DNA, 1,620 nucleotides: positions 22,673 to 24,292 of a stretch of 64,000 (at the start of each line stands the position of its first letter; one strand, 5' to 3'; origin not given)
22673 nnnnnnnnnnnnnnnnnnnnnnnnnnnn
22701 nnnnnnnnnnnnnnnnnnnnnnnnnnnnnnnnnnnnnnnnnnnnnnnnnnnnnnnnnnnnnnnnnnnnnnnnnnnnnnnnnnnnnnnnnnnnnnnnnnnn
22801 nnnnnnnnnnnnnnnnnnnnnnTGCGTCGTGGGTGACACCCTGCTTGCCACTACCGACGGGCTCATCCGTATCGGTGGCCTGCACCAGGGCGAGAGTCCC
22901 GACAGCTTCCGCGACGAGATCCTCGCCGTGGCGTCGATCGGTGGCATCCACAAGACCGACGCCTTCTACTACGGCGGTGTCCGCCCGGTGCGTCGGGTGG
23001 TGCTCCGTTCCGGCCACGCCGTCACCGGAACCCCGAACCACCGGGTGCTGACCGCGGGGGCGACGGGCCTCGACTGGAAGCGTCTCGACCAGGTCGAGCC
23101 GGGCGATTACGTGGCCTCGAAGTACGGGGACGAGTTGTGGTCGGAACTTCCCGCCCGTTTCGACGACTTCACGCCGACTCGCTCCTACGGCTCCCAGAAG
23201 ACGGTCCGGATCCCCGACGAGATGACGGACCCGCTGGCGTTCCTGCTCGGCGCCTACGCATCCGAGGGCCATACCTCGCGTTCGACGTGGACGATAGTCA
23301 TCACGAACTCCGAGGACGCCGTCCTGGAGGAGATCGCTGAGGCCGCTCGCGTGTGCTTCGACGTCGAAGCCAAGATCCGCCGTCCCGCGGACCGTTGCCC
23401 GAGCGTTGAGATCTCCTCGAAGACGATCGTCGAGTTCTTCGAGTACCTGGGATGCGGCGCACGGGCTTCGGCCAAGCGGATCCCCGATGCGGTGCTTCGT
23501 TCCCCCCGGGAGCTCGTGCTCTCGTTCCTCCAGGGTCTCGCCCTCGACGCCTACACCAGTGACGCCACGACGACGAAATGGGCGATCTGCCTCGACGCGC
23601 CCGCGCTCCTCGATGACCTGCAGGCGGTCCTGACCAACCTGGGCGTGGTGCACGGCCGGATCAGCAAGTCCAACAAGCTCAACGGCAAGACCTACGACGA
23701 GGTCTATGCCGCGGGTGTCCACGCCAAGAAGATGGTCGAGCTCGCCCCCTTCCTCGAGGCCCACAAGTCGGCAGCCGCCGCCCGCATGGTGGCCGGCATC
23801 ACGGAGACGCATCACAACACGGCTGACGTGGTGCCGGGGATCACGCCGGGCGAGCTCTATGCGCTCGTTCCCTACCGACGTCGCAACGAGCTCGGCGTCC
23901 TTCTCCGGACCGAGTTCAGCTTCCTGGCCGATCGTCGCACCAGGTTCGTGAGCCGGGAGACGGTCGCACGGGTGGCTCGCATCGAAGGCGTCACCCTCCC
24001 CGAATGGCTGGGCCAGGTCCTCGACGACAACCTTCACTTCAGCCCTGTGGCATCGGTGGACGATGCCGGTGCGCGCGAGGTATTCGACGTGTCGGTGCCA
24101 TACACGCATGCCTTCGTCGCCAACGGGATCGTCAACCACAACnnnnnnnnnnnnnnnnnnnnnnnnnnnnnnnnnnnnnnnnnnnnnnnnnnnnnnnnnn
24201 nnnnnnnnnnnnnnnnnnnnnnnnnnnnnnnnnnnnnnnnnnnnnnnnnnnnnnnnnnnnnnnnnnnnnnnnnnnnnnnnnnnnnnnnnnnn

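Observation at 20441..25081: nrdJ invaded by two different inteins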

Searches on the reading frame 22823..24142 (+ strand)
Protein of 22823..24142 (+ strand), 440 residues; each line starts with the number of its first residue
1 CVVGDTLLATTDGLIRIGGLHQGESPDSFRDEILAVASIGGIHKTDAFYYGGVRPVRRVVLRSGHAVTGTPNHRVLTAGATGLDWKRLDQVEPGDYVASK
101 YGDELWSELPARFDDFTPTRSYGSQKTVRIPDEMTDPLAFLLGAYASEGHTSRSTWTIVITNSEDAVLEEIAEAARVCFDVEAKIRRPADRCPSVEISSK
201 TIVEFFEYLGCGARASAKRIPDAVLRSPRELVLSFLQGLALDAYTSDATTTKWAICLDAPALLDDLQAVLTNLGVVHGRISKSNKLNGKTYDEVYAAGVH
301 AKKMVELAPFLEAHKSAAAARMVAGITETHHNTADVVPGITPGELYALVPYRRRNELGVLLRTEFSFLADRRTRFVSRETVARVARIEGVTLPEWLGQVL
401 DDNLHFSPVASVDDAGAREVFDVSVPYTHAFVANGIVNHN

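Call 5: search_protein_families(library=pfam, proteins=[window:22823-24142:+], max_evalue=0.1)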
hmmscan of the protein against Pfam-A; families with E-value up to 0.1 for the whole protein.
window:22823-24142:+ (440 aa): 2 families
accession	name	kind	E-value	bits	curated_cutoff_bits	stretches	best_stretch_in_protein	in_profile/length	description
PF14890.11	Intein_splicing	-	9.7e-14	51.9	35.8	1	52-440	46-155/155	Intein splicing domain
PF14528.11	LAGLIDADG_3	-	1.2e-07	32.3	22.5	1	138-210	4-82/82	LAGLIDADG-like domain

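Call 6: search_protein_families(library=ncbifam, proteins=[window:22823-24142:+], max_evalue=0.1)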
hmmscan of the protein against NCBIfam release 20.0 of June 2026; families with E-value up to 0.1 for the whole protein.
window:22823-24142:+ (440 aa): 14 families
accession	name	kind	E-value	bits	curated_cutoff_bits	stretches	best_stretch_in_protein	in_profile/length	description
NF038098.1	GyrA_w_intein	exception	2.1e-21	75.6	1850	1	1-440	117-537/1232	intein-containing DNA gyrase subunit A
NF005852.0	PRK07773.1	equivalog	4.8e-18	64.8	780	2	202-440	581-826/886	replicative DNA helicase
NF003157.0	PRK04132.1-2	equivalog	9e-11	40.4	1103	1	133-295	167-327/864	replication factor C small subunit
NF011287.0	PRK14698.1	equivalog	1.7e-09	36.3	1238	1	59-298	315-550/1017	V-type ATP synthase subunit A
NF045703.1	rSAM_Tes_intein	exception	3.8e-09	34.9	1700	1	133-316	366-552/1040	tetraether lipid synthase Tes, intein-containing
NF011418.0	PRK14845.1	equivalog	6.4e-09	34.1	756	1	57-309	94-310/1049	translation initiation factor IF-2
NF011303.0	PRK14715.1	equivalog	5.7e-08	30.3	1585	1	136-287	1118-1269/1627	DNA-directed DNA polymerase II large subunit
NF006207.0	PRK08332.1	equivalog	7.8e-08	30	2400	1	49-277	941-1141/1684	vitamin B12-dependent ribonucleotide reductase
TIGR01445.1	intein_Nterm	domain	6e-06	27.2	24.5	1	1-77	1-83/83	intein N-terminal splicing region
TIGR01443.1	intein_Cterm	domain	9e-06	25.8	15.6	1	419-440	1-23/24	intein C-terminal splicing region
NF011491.0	PRK14898.1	equivalog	1.9e-05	22.9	783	1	115-440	220-543/860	DNA-directed RNA polymerase subunit A''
NF038136.1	rSAM_Rv_intein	exception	0.00012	21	700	0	316-440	246-334/574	intein-containing Rv2578c family radical SAM protein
NF003159.0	PRK04132.1-4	equivalog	0.017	13.1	999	1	135-228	177-265/852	replication factor C small subunit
TIGR03201.1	dearomat_had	equivalog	0.043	12.9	338.65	0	31-82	25-72/349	6-hydroxycyclohex-1-ene-1-carbonyl-CoA dehydrogenase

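Call 8: find_homologous_proteins(query=window:22823-24142:+, max_evalue=0.001)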
Query window:22823-24142:+ (440 aa): 178 proteins with E <= 0.001 among 8000 candidates; the best 120 are listed.
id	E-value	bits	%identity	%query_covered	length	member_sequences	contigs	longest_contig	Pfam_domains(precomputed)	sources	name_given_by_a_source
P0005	7.8e-254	860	87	100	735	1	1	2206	PF02867.21,PF14528.12,PF14890.12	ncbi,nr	ncbi:MAG TPA: LAGLIDADG family homing endonuclease, partial [Acidimicrobiales bacterium]|nr:LAGLIDAD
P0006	2.8e-251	852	86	100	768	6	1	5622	PF14528.12,PF12637.15,PF14890.12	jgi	jgi:intein/homing endonuclease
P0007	4.1e-191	654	71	92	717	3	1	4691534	PF14528.12,PF12637.15,PF14890.12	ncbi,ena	-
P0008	9.0e-186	636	65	100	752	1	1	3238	PF02867.21,PF14528.12,PF12637.15,PF14890.12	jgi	jgi:intein/homing endonuclease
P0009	1.9e-184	632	65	100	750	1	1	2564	PF02867.21,PF14528.12,PF12637.15,PF14890.12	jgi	jgi:intein/homing endonuclease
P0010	6.6e-181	620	65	100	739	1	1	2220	PF02867.21,PF14528.12,PF12637.15,PF14890.12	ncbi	ncbi:MAG: LAGLIDADG family homing endonuclease, partial [Nitriliruptorales bacterium]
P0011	5.9e-179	614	65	100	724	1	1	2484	PF02867.21,PF14528.12,PF12637.15,PF14890.12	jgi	jgi:intein/homing endonuclease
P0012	1.2e-176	606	63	100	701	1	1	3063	PF14528.12,PF12637.15,PF14890.12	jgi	jgi:ribonucleoside-diphosphate reductase alpha chain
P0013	9.5e-175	600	64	100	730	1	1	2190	PF02867.21,PF14528.12,PF12637.15,PF14890.12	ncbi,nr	ncbi:MAG: hypothetical protein M3203_08760, partial [Actinomycetota bacterium]|nr:hypothetical prote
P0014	4.2e-172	591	63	100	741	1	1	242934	PF14528.12,PF12637.15,PF14890.12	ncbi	ncbi:TSCPD domain-containing protein [Micromonospora sp. NPDC003197]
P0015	2.1e-167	576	85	71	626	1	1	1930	PF14528.12,PF12637.15,PF14890.12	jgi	jgi:hypothetical protein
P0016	2.6e-166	572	62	100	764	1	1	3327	PF02867.21,PF14528.12,PF12637.15,PF14890.12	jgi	jgi:hypothetical protein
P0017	1.4e-164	566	63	96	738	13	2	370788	PF14528.12,PF12637.15,PF14890.12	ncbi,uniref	ncbi:LAGLIDADG family homing endonuclease [Micromonospora haikouensis]|uniref:TSCPD domain-containin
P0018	1.2e-162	560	62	96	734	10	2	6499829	PF14528.12,PF12637.15,PF14890.12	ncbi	ncbi:TSCPD domain-containing protein [Micromonospora yangpuensis]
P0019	1.5e-159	550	62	93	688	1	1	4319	PF14528.12,PF12637.15,PF14890.12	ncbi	ncbi:MAG: hypothetical protein ACRDPG_02695 [Nocardioidaceae bacterium]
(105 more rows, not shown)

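Call 22: search_solved_structures(query=window:22823-24142:+, max_evalue=0.001, show_alignments=1)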
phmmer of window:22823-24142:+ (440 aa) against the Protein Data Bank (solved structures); distinct sequences matched with E-value up to 0.001: 10.
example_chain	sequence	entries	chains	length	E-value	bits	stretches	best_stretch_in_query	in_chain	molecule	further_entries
1am2_A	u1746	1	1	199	1.9e-13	53.4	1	2-98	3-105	MXE GYRA INTEIN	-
4oz6_A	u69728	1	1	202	2e-12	50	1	2-98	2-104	Mxe gyrA intein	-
4o1r_A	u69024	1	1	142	1.5e-08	37.3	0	403-440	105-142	Replicative DNA helicase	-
6frg_A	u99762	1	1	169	1.1e-06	31.1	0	396-439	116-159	Replicative DNA helicase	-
6frh_A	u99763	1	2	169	1.1e-06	31.1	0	396-439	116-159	Replicative DNA helicase,Replicative DNA helicase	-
1mi8_A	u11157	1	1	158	2.2e-06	30.1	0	398-439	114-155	DnaB intein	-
2cw7_A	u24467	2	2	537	6e-06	28.7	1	133-242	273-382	Endonuclease PI-PkoII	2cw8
6fre_A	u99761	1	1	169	2.5e-05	26.6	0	396-439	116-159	Replicative DNA helicase,Replicative DNA helicase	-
4e2u_A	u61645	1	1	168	4.7e-05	25.7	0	37-105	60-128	Pho radA intein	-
2lqm_A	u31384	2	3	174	6.8e-05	25.2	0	37-99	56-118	Pho radA intein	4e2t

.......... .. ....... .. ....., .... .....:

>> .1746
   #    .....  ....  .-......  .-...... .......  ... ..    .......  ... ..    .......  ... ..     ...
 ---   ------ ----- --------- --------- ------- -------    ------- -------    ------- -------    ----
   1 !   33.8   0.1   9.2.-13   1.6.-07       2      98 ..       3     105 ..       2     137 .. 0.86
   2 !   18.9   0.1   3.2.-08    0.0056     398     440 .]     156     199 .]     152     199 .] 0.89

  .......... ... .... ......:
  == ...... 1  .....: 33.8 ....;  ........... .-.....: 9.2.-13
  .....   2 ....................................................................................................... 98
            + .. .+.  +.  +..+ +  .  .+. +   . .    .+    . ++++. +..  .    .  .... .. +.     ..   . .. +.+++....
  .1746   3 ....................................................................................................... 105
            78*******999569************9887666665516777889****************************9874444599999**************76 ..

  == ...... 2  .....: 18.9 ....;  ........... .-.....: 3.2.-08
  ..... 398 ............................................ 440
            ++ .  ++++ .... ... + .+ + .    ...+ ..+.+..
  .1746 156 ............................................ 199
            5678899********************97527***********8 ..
